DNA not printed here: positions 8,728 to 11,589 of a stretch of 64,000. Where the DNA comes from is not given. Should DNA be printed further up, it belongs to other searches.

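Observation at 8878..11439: STAND NTPase carrying a C-terminal OmpR/PhoB-type winged helix, the inverse of the SARP/AfsR topology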

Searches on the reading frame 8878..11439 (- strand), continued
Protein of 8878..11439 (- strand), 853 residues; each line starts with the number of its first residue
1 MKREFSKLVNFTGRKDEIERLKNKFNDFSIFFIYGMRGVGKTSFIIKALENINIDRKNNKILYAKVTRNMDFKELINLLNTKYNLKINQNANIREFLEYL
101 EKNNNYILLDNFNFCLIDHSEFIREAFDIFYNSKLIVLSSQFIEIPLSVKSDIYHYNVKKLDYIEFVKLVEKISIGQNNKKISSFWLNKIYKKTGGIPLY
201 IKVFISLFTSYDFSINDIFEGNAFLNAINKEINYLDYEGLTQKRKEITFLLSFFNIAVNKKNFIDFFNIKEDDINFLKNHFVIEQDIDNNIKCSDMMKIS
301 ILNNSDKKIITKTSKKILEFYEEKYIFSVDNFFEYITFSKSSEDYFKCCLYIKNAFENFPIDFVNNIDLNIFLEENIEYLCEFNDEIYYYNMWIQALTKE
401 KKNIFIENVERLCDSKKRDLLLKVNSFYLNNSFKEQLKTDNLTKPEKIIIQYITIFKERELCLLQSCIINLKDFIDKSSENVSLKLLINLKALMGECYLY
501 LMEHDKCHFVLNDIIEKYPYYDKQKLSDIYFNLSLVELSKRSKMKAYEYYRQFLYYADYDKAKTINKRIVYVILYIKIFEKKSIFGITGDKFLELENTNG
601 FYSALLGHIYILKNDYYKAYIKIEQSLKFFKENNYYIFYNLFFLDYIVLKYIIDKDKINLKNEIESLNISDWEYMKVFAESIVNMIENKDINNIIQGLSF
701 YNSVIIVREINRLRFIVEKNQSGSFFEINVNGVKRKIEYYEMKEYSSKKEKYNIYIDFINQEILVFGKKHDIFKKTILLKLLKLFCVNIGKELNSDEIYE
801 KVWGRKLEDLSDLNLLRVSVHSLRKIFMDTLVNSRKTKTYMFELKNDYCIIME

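Call 83: search_protein_families(library=pfam, proteins=[P0055, P0056, P0059, P0060, P0063, P0066, P0067, P0068, P0071, P0073], max_evalue=0.0001)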
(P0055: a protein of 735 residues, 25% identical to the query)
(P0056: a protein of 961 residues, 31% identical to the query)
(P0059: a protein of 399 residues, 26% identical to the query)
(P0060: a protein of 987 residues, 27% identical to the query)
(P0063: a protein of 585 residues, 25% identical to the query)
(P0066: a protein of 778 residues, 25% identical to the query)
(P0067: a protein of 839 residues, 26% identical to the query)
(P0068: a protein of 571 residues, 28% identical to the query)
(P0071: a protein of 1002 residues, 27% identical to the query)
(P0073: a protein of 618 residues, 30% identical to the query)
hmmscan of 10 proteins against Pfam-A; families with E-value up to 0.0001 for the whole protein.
P0055 (735 aa): 6 families
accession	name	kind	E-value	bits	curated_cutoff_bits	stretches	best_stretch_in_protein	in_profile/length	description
PF13424.12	TPR_12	-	6.7e-10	39.5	30.1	1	627-700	2-77/77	Tetratricopeptide repeat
PF00931.28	NB-ARC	-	3.5e-09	36.7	23.5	1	183-374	16-209/248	NB-ARC domain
PF13401.12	AAA_22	-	2.7e-08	34.6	27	1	185-302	5-118/130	AAA domain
PF13191.12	AAA_16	-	1.9e-07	32.2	32.6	1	168-293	2-156/167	AAA ATPase domain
PF13181.12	TPR_8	-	6.4e-06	26.4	25.7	0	628-658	1-31/34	Tetratricopeptide repeat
PF01637.24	ATPase_2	-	7.9e-06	26.3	33.2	1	168-296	1-138/225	ATPase domain predominantly from Archaea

P0056 (961 aa): 11 families
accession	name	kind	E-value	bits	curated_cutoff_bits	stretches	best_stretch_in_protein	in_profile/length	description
PF03704.23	BTAD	-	1.4e-19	71.4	22.1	1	106-231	26-145/146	Bacterial transcriptional activator domain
PF13424.12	TPR_12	-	2.2e-17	63.4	30.1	1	773-839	8-76/77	Tetratricopeptide repeat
PF07719.23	TPR_2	-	2.7e-11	43.1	27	0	769-799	2-32/34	Tetratricopeptide repeat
PF13181.12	TPR_8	-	5.5e-08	32.8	25.7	0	770-799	3-32/34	Tetratricopeptide repeat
PF00931.28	NB-ARC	-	1.5e-07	31.4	23.5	1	259-389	2-137/248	NB-ARC domain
PF00515.34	TPR_1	-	2e-07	31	27.8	0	731-756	3-28/34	Tetratricopeptide repeat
PF13191.12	AAA_16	-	2.2e-07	31.9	32.6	1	255-317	2-63/167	AAA ATPase domain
PF13374.12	TPR_10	-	2.2e-07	31.1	27.5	0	731-761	4-34/42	Tetratricopeptide repeat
PF13401.12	AAA_22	-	6.4e-06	27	27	1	273-376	4-109/130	AAA domain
PF01637.24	ATPase_2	-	1.7e-05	25.2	33.2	1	255-314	1-60/225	ATPase domain predominantly from Archaea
PF05729.18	NACHT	-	3.8e-05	24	26.7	0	275-390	1-131/167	NACHT domain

P0059 (399 aa): 14 families
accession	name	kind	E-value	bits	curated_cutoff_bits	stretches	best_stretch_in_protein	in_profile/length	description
PF13191.12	AAA_16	-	1.7e-10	42.1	32.6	1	160-277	4-158/167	AAA ATPase domain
PF01637.24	ATPase_2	-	3.9e-10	40.3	33.2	1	158-350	1-216/225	ATPase domain predominantly from Archaea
PF13401.12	AAA_22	-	5.6e-10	40.1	27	1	174-287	4-118/130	AAA domain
PF00931.28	NB-ARC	-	6.1e-07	29.4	23.5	1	171-260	11-109/248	NB-ARC domain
PF12802.13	MarR_2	-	9.6e-07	29.3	27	1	27-59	20-51/61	MarR family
PF25199.1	nSTAND_NTPase5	-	2.2e-06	28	34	1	163-275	23-120/145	Novel STAND NTPase 5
PF13173.12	AAA_14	-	5.5e-06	26.8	27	1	176-320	3-127/129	AAA domain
PF05729.18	NACHT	-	9.2e-06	26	26.7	1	177-269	2-99/167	NACHT domain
PF20703.3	nSTAND1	-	2e-05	24.8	27.1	1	158-331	16-202/379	Novel STAND NTPase 1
PF01978.25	TrmB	-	4.2e-05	23.8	25.6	0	32-61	26-55/68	Sugar-specific transcriptional regulator TrmB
PF24883.2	NPHP3_N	-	5.3e-05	23.9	24.8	0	170-213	17-60/164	Nephrocystin 3, N-terminal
PF13545.12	HTH_Crp_2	-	5.3e-05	23.5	27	0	8-62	5-57/70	Crp-like helix-turn-helix domain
PF25201.1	nSTAND6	-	6.3e-05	23.5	27.7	0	160-230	3-74/148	Novel STAND NTPase 6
PF09339.16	HTH_IclR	-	6.9e-05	23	22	0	26-59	16-49/52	IclR helix-turn-helix domain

P0060 (987 aa): 14 families
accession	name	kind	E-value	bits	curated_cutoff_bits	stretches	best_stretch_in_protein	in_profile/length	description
PF13424.12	TPR_12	-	1.6e-43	147.2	30.1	4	672-745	2-77/77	Tetratricopeptide repeat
PF00515.34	TPR_1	-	2.9e-25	87.4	27.8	0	715-743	3-31/34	Tetratricopeptide repeat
PF07719.23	TPR_2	-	7.7e-19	66.7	27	0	755-784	3-32/34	Tetratricopeptide repeat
PF13374.12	TPR_10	-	4e-18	65.2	27.5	0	716-745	5-34/42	Tetratricopeptide repeat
PF13176.12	TPR_7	-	2.1e-15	55.8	27.9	0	719-746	5-32/36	Tetratricopeptide repeat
PF13181.12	TPR_8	-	1.1e-14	53.7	25.7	0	835-864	3-32/34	Tetratricopeptide repeat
PF13676.11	TIR_2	-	4.7e-12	46.9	28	1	7-107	2-98/122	TIR domain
PF17874.7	TPR_MalT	-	7e-12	45.7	45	1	676-793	43-162/336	MalT-like TPR region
PF13414.12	TPR_11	-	1.4e-09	37.9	26.8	0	720-744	1-25/42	TPR repeat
PF24885.1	TPR_NPHP3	-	2.3e-08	34.2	100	2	741-871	87-221/239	Nephrocystin-3 TPR domain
PF02810.21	SEC-C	-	2.8e-08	33.9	20.4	1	968-986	1-19/19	SEC-C motif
PF14938.12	SNAP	-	1.7e-05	24.9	25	0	729-858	51-180/282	Soluble NSF attachment protein, SNAP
PF01582.25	TIR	-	4.9e-05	23.6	21.3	0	12-100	12-97/179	TIR domain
PF10516.15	SHNi-TPR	-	5.2e-05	23.1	21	0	844-866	12-34/38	SHNi-TPR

P0063 (585 aa): 1 family
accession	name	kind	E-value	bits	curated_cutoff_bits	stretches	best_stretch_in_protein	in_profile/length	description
PF00931.28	NB-ARC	-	2e-05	24.4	23.5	1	261-438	19-205/248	NB-ARC domain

P0066 (778 aa): 15 families
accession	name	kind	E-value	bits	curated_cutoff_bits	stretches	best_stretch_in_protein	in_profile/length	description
PF13424.12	TPR_12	-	1.5e-18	67.1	30.1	1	589-657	5-73/77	Tetratricopeptide repeat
PF13181.12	TPR_8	-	3.3e-16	58.4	25.7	0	631-659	3-31/34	Tetratricopeptide repeat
PF07719.23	TPR_2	-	1.5e-15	56.4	27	0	631-659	3-31/34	Tetratricopeptide repeat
PF00515.34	TPR_1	-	4.4e-15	55.2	27.8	0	629-657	1-29/34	Tetratricopeptide repeat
PF13176.12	TPR_7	-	5e-13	48.5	27.9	0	632-661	2-33/36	Tetratricopeptide repeat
PF13374.12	TPR_10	-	3.7e-10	39.9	27.5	0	629-657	2-30/42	Tetratricopeptide repeat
PF01637.24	ATPase_2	-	4.5e-10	40.1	33.2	1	162-347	1-220/225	ATPase domain predominantly from Archaea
PF13428.12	TPR_14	-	1.4e-09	38.1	23.5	0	742-770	2-30/44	Tetratricopeptide repeat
PF13432.12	TPR_16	-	1.1e-08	35.8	32.7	0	573-615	17-57/65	Tetratricopeptide repeat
PF17874.7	TPR_MalT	-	5.1e-07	29.7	45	1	582-732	33-188/336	MalT-like TPR region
PF13401.12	AAA_22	-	1.4e-06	29.1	27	1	180-294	6-121/130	AAA domain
PF14559.12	TPR_19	-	1.6e-06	28.8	25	0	717-763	3-47/68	Tetratricopeptide repeat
PF13191.12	AAA_16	-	4.6e-06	27.7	32.6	0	162-213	2-71/167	AAA ATPase domain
PF13414.12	TPR_11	-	9.2e-05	22.5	26.8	0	596-618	1-23/42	TPR repeat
PF20703.3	nSTAND1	-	9.8e-05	22.6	27.1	0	156-296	10-160/379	Novel STAND NTPase 1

P0067 (839 aa): 11 families
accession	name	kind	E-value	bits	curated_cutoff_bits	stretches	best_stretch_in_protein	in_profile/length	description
PF04326.19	SLFN_AlbA_2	-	2e-19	70.7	25.3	1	15-152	1-114/118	Schlafen, AlbA_2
PF00931.28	NB-ARC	-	1.4e-12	47.9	23.5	1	213-406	15-201/248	NB-ARC domain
PF13424.12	TPR_12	-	6e-11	42.8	30.1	0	686-755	3-74/77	Tetratricopeptide repeat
PF07719.23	TPR_2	-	1.7e-08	34.4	27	0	692-714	7-29/34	Tetratricopeptide repeat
PF13191.12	AAA_16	-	6.2e-08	33.8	32.6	1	202-334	2-161/167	AAA ATPase domain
PF13181.12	TPR_8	-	1.6e-06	28.2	25.7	0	689-718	4-33/34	Tetratricopeptide repeat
PF00515.34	TPR_1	-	3.5e-06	27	27.8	0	616-637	5-26/34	Tetratricopeptide repeat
PF13176.12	TPR_7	-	5.8e-06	26.4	27.9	0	693-713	6-26/36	Tetratricopeptide repeat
PF13428.12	TPR_14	-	6.6e-06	26.7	23.5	0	614-638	3-27/44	Tetratricopeptide repeat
PF13401.12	AAA_22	-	1.3e-05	25.9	27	0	220-316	6-96/130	AAA domain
PF25201.1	nSTAND6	-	2.3e-05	24.9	27.7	1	204-278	3-77/148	Novel STAND NTPase 6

P0068 (571 aa): 1 family
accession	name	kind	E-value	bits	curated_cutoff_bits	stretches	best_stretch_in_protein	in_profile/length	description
PF24391.1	HD-CE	-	2.3e-27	96.8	27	1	34-230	1-226/263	HD-CE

P0071 (1002 aa): 7 families
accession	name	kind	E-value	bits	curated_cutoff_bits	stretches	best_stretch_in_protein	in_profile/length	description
PF13424.12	TPR_12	-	8.8e-10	39.1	30.1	0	718-785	9-77/77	Tetratricopeptide repeat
PF13181.12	TPR_8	-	2.5e-07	30.8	25.7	0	753-785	2-33/34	Tetratricopeptide repeat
PF13191.12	AAA_16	-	7.7e-06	26.9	32.6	1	240-309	2-90/167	AAA ATPase domain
PF00931.28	NB-ARC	-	7.8e-06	25.8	23.5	1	251-443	13-200/248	NB-ARC domain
PF01637.24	ATPase_2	-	2e-05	25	33.2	1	240-442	1-223/225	ATPase domain predominantly from Archaea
PF20720.3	nSTAND3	-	2.9e-05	24.2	27.2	0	245-302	5-61/155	Novel STAND NTPase 3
PF13401.12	AAA_22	-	6e-05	23.8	27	0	257-369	5-109/130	AAA domain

P0073 (618 aa): 2 families
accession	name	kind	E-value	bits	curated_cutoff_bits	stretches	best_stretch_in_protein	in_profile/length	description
PF13676.11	TIR_2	-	8.6e-12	46.1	28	1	5-105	1-97/122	TIR domain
PF13401.12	AAA_22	-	4.2e-05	24.3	27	0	199-309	8-121/130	AAA domain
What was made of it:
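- Closest known: SARP-NOD-TPR regulators. Same: One distant NTPase relative, P0056, is BTAD-NB-ARC-TPR (call 83).
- More distant NTPase relatives carry TIR, Schlafen or HD-CE effector domains (call 83).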
